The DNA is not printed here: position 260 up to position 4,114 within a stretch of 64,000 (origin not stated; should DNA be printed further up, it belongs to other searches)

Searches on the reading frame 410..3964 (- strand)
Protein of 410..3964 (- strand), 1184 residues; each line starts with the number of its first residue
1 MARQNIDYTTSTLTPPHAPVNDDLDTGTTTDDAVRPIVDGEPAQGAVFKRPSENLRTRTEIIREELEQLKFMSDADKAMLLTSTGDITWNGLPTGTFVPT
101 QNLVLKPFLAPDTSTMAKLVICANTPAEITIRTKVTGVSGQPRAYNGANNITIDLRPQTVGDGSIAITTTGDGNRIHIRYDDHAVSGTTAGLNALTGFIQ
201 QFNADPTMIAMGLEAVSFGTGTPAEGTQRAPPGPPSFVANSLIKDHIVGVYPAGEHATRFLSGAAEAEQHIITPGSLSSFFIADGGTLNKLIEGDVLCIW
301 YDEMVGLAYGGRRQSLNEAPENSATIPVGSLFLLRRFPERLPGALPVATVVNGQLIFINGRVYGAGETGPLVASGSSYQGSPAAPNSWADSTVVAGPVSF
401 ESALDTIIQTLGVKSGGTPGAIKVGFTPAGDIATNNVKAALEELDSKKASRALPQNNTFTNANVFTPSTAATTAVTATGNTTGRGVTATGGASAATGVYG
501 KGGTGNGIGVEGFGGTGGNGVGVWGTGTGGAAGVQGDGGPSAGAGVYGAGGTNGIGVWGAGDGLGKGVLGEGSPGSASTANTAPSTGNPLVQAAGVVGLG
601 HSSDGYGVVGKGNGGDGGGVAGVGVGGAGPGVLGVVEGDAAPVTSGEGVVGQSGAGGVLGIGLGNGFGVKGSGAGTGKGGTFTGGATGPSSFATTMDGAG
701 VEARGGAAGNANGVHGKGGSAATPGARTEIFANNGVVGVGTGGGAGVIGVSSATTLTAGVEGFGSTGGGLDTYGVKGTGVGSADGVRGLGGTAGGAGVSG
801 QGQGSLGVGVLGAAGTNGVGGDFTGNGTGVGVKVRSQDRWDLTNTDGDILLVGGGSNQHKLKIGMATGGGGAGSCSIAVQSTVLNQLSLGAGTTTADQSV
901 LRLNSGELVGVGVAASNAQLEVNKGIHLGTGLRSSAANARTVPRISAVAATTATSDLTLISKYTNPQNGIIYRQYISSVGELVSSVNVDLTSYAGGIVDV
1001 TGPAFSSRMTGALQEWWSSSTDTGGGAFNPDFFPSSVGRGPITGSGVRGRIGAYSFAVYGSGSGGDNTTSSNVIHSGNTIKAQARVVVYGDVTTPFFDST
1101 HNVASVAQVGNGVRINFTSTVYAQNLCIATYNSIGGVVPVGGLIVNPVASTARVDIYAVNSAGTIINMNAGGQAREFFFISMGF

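Call 11: search_protein_families(library=pfam, proteins=[window:410-3964:-], max_evalue=0.001)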
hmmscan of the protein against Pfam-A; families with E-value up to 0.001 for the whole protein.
window:410-3964:- (1184 aa): 0 families

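Call 30: search_protein_families(library=phrogs, proteins=[window:410-3964:-], max_evalue=0.01)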
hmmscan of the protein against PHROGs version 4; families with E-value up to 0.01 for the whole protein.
window:410-3964:- (1184 aa): 0 families

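Call 60: find_encoding_contigs(protein=window:410-3964:-, flank=10000, max_places=4)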
Protein window:410-3964:- (1184 aa): 2 contigs read that carry it; 1 place shown.
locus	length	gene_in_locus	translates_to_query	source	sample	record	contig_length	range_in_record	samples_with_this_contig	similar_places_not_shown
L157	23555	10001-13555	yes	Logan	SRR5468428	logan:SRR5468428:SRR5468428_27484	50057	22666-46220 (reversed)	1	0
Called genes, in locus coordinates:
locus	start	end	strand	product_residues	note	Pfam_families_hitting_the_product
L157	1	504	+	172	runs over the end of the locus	-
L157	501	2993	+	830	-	-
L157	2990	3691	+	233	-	PF04539:Sigma70_r3 (weak)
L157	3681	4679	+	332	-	PF02557:VanY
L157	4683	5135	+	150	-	-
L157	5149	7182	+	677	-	-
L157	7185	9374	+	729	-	-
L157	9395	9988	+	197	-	-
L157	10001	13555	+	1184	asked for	-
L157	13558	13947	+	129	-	-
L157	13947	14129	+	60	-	-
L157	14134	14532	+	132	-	-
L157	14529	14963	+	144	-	-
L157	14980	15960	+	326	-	-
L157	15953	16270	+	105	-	-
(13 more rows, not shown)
